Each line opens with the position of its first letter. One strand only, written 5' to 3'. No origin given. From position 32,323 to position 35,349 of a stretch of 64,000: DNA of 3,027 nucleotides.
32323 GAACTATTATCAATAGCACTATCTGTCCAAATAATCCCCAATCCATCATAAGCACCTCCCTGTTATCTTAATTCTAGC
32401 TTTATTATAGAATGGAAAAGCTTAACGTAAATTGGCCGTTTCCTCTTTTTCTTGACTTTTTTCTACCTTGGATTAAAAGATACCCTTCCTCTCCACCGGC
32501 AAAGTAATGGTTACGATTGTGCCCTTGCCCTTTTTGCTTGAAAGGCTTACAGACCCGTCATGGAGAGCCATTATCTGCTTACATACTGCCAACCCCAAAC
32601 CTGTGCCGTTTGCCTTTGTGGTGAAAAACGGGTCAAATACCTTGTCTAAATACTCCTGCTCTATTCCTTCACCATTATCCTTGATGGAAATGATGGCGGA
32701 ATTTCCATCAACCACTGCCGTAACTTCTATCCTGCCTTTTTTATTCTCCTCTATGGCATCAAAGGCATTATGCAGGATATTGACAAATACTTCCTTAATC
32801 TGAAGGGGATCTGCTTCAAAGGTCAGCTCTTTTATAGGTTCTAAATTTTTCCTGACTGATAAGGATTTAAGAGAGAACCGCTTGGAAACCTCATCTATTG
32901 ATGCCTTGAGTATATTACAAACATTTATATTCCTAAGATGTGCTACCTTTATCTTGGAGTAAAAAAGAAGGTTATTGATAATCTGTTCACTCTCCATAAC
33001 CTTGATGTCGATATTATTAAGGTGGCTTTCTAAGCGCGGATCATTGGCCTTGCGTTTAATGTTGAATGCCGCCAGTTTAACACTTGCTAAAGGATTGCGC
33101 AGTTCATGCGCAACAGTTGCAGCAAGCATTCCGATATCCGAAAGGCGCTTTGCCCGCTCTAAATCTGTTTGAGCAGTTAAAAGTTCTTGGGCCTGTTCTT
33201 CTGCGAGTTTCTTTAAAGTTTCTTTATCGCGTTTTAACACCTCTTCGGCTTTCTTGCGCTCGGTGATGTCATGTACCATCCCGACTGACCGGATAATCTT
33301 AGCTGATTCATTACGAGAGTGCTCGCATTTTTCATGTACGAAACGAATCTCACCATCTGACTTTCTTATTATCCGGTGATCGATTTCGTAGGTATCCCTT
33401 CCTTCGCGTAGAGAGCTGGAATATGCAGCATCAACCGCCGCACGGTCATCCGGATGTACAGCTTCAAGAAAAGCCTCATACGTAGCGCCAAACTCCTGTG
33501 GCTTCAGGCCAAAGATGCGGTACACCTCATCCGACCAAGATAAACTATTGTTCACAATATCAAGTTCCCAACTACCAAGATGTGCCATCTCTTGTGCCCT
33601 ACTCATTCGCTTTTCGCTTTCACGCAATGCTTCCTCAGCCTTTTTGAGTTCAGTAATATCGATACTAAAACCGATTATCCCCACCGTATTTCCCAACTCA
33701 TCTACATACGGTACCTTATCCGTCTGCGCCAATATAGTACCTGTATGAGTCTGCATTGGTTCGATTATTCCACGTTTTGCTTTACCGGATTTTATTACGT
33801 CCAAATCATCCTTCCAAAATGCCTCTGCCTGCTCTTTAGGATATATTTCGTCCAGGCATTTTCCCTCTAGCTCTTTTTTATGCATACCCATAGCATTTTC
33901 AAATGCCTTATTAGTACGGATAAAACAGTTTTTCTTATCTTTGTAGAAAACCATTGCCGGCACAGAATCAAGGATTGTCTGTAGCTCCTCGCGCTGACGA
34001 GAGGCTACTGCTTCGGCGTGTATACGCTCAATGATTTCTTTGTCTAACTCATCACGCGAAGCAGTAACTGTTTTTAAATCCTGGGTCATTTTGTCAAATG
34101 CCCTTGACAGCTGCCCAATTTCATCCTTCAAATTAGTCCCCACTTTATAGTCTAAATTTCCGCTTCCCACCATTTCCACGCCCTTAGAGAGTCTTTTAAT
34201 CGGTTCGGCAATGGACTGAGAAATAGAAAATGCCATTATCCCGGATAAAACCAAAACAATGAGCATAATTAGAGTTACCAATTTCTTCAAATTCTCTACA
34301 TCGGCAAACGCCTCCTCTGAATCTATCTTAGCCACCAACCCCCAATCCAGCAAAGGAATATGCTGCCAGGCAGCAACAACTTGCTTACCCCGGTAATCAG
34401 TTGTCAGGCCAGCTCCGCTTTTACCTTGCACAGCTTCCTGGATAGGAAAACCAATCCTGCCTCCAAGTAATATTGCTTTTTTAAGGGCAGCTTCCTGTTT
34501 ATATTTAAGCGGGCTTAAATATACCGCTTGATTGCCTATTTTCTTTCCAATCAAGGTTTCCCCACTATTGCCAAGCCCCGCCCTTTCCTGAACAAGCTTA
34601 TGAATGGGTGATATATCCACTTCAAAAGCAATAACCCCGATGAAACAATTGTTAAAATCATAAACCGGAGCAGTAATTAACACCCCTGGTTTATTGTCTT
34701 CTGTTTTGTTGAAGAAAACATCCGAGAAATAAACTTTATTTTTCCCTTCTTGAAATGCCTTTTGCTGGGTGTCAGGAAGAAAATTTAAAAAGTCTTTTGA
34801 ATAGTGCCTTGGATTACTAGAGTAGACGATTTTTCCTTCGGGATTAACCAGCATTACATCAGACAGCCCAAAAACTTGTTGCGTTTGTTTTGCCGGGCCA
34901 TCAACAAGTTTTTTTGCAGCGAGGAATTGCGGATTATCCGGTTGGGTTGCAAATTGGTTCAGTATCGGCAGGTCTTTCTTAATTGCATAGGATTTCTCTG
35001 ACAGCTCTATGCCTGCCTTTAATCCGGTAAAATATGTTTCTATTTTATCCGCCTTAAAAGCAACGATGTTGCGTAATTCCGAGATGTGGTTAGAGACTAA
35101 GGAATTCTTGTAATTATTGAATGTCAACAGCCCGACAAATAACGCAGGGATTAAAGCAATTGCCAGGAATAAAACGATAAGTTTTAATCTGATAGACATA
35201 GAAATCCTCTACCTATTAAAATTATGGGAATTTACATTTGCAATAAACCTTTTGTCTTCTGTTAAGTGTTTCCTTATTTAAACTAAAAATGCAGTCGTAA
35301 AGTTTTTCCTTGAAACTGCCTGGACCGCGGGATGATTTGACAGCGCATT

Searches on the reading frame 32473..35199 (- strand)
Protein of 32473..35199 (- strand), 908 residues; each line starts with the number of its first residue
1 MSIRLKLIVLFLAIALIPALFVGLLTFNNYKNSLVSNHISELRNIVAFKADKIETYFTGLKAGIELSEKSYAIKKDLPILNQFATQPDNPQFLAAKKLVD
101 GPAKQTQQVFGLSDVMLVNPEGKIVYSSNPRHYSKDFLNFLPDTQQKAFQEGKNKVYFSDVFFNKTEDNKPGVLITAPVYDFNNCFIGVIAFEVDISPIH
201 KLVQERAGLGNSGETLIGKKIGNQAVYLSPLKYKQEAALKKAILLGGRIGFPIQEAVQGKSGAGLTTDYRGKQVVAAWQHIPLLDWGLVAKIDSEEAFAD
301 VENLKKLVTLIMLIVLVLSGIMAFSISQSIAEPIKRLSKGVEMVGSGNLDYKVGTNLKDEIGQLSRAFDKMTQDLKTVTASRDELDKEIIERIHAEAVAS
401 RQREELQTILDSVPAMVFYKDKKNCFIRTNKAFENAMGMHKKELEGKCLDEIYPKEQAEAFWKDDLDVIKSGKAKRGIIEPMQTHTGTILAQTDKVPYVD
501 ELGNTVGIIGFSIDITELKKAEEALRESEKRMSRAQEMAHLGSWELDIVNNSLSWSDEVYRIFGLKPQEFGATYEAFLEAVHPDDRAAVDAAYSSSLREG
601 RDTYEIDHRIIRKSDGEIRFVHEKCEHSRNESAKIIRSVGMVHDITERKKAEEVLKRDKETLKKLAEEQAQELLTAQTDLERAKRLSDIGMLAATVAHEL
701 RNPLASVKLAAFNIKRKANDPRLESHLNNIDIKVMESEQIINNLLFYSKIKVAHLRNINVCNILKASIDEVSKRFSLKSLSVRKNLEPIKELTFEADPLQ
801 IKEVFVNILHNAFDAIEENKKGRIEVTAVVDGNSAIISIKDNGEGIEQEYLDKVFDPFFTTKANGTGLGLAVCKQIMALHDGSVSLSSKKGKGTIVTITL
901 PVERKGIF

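Call 62: search_protein_families(library=pfam, proteins=[window:32473-35199:-], max_evalue=0.00001)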
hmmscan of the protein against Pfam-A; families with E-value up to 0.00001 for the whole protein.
window:32473-35199:- (908 aa): 10 families
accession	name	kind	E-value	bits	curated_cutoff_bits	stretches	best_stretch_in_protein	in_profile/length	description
PF02518.31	HATPase_c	-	1.1e-26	93.9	26.4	1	797-903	2-110/111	Histidine kinase-, DNA gyrase B-, and HSP90-like ATPase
PF08447.18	PAS_3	-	2e-22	79.7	25.6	1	553-641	2-88/89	PAS fold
PF02743.24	dCache_1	-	6.6e-17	62.3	45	1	79-290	32-239/240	Cache domain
PF08448.16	PAS_4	-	7.8e-16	58.7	23.1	1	410-519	1-109/110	PAS fold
PF00989.32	PAS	-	9.2e-14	51.9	22.6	0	531-645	2-113/113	PAS fold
PF13426.13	PAS_9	-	6.4e-13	49.3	27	1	416-517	3-103/103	PAS domain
PF00672.30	HAMP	-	2.9e-11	44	25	1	327-376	3-52/53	HAMP domain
PF00512.31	HisKA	-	4.7e-10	39.8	26.9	1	691-750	4-63/66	His Kinase A (phospho-acceptor) domain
PF14501.12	HATPase_c_5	-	5.4e-07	29.9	22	1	799-891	4-93/102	GHKL domain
PF22673.2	MCP-like_PDC_1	-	5.7e-07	30.4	27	0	146-200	61-112/113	Methyl-accepting chemotaxis protein-like, first PDC sensor domain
